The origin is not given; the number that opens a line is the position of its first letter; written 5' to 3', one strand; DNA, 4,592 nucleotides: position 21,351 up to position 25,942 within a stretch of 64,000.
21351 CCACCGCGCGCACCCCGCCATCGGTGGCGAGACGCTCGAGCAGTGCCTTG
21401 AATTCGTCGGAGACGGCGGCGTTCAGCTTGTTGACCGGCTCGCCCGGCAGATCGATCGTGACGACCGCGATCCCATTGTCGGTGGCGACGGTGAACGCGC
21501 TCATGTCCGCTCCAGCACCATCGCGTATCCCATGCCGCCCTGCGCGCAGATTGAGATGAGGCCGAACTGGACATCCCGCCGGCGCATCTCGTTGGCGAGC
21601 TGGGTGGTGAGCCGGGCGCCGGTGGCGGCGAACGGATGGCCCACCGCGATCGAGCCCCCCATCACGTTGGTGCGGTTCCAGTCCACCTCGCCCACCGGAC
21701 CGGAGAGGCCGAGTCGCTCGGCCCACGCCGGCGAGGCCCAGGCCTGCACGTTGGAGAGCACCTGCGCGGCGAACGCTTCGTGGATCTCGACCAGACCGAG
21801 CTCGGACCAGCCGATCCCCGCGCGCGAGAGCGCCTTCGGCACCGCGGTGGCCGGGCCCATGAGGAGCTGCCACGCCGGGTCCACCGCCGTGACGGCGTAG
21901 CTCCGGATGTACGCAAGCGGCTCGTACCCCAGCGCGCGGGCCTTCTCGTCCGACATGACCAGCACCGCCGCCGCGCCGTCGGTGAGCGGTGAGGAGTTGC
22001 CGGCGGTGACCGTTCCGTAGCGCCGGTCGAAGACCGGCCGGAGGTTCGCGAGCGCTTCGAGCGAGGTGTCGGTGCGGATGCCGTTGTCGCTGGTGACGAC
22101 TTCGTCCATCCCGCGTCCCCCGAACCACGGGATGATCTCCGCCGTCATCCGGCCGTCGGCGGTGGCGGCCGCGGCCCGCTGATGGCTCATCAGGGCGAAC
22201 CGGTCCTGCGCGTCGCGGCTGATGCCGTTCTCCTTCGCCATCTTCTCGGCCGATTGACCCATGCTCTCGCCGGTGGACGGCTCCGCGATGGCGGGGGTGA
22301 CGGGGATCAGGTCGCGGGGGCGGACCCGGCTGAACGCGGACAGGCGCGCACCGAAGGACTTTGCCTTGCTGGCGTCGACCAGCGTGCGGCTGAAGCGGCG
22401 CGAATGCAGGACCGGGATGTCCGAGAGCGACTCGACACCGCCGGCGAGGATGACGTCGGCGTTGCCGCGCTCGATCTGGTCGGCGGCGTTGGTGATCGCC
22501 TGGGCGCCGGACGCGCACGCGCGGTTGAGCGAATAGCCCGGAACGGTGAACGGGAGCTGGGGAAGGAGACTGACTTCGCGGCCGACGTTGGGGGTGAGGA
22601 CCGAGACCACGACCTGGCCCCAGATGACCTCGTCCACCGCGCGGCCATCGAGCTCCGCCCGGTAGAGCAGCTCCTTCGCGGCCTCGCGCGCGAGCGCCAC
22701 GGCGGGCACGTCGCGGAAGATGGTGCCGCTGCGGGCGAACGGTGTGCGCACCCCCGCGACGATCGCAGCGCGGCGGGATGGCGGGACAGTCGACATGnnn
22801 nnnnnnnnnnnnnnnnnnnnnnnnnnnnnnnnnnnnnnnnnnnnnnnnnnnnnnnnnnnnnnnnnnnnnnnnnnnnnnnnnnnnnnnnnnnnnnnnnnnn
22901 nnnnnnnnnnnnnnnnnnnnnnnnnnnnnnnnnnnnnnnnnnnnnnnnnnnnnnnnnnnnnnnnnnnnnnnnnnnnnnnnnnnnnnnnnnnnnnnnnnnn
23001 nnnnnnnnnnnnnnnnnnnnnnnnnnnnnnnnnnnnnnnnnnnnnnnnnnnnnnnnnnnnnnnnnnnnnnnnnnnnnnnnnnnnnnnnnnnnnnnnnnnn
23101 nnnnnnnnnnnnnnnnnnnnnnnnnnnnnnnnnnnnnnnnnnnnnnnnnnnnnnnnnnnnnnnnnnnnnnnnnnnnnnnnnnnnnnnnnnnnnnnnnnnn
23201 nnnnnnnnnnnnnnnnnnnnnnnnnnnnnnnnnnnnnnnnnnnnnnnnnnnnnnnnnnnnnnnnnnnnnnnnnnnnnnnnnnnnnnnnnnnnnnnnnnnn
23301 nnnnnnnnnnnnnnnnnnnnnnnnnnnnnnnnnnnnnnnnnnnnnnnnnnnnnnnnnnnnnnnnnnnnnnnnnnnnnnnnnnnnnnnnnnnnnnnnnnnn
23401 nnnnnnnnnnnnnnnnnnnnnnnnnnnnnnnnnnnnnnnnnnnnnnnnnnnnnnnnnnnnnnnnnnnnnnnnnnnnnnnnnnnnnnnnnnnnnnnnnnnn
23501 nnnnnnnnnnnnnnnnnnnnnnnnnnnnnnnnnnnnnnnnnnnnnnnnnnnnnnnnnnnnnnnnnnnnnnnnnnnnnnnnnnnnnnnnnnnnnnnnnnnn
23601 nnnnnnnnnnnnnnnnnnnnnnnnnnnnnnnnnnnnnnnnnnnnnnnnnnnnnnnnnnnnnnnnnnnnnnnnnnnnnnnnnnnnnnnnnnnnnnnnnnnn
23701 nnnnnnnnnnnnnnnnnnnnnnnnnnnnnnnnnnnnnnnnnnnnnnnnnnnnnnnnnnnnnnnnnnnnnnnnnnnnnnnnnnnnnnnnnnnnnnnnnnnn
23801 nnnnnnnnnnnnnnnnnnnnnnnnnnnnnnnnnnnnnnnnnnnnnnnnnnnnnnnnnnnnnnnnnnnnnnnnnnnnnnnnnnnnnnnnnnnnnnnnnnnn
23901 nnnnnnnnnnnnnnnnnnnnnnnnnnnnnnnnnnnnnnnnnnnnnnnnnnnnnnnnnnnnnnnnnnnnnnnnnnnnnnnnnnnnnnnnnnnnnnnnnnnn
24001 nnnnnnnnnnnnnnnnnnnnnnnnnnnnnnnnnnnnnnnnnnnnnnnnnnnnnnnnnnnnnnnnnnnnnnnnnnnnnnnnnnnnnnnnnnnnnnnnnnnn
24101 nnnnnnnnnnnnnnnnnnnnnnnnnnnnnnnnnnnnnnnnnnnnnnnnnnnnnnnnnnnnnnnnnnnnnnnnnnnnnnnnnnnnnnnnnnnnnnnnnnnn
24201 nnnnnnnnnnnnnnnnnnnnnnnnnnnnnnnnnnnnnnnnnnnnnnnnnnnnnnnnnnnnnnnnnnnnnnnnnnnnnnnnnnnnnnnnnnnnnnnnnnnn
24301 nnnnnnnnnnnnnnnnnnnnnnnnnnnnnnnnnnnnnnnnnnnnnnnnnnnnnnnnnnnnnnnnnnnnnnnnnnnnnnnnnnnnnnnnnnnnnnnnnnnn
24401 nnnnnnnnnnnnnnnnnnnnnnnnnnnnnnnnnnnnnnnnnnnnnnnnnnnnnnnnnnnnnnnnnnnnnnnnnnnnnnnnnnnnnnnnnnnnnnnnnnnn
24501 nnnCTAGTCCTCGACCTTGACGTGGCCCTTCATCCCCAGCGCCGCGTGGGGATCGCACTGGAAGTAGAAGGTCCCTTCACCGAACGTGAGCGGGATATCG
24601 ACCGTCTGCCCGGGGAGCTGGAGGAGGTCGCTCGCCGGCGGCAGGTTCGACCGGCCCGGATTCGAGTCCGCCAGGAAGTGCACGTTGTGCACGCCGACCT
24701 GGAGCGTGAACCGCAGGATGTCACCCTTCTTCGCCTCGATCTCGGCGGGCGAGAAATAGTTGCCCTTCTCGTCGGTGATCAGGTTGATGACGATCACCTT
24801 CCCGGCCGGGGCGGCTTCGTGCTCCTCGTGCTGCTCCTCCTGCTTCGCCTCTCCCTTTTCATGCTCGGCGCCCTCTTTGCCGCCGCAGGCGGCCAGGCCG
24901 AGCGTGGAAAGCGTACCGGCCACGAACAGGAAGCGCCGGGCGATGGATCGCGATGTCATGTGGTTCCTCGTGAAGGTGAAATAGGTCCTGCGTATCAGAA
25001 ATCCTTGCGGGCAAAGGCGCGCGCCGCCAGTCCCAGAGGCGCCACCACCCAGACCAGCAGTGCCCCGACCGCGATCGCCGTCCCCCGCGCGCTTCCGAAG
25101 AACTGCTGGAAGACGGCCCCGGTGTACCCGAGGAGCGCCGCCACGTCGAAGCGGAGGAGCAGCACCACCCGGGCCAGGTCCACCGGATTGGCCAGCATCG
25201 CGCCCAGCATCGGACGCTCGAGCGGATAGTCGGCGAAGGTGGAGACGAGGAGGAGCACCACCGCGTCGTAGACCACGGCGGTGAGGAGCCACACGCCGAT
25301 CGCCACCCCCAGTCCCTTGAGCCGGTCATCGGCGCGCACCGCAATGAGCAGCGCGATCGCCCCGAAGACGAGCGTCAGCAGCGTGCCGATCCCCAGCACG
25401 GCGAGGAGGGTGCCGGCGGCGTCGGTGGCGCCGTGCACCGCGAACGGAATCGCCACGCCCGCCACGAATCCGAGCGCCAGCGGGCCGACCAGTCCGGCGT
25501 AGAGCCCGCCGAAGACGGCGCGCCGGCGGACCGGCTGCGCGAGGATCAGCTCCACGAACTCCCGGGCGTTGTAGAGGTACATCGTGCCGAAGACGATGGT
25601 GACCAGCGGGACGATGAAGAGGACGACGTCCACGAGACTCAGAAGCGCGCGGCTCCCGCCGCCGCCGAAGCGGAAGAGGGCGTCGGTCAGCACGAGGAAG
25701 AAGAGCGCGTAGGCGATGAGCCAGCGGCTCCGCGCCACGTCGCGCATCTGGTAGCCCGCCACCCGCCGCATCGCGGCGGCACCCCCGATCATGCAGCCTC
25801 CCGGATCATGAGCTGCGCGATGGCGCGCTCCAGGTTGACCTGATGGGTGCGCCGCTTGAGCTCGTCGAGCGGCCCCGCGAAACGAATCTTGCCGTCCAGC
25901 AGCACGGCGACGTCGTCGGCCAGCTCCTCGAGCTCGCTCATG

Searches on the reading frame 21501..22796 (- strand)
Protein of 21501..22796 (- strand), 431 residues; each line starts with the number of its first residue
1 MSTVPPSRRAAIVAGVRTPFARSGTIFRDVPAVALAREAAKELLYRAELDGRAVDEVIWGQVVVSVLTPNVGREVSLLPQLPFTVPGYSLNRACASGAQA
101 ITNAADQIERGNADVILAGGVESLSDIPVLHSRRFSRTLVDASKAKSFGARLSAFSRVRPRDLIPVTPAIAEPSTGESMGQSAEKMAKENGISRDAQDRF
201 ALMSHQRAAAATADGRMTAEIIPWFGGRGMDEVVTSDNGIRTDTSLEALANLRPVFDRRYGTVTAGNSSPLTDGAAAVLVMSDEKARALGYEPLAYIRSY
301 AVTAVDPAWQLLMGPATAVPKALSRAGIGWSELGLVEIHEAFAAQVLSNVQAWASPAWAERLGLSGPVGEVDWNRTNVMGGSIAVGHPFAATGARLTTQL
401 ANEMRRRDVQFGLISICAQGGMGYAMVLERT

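Call 53: search_protein_families(library=pfam, proteins=[window:21501-22796:-], max_evalue=0.001)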
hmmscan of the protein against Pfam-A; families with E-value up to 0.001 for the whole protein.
window:21501-22796:- (431 aa): 4 families
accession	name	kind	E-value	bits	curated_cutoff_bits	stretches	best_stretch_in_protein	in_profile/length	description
PF00108.29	Thiolase_N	-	1.4e-71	241.4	26.4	1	11-283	2-259/260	Thiolase, N-terminal domain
PF02803.24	Thiolase_C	-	9.3e-38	129.1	27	1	292-430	2-123/123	Thiolase, C-terminal domain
PF00109.32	ketoacyl-synt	-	5.1e-08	33.3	20.8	1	85-150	165-230/252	Beta-ketoacyl synthase, N-terminal domain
PF08545.16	ACP_syn_III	-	0.00037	20.8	24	0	90-142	3-55/80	3-Oxoacyl-[acyl-carrier-protein (ACP)] synthase III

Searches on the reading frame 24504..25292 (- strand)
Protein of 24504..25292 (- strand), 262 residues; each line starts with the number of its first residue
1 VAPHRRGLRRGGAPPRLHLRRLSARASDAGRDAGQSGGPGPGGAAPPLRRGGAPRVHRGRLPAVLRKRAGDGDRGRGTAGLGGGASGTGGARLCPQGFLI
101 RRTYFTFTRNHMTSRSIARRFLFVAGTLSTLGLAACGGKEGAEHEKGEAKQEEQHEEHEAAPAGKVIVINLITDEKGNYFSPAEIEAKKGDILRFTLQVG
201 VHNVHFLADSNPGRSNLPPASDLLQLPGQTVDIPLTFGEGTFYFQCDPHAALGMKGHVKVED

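Call 53: search_protein_families(library=pfam, proteins=[window:24504-25292:-], max_evalue=0.001)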
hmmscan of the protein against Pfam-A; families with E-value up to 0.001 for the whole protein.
window:24504-25292:- (262 aa): 1 family
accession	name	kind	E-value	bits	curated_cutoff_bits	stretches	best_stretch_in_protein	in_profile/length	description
PF00127.26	Copper-bind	-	9.6e-12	45.6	21.2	1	178-261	12-99/99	Copper binding proteins, plastocyanin/azurin family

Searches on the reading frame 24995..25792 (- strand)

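Call 53: search_protein_families(library=pfam, proteins=[window:24995-25792:-], max_evalue=0.001)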
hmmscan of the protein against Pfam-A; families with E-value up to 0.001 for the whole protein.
window:24995-25792:- (265 aa): 1 family
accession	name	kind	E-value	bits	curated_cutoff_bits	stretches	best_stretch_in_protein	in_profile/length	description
PF12679.13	ABC2_membrane_2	-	1.1e-06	28.6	27.2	1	56-264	73-282/283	ABC-2 family transporter protein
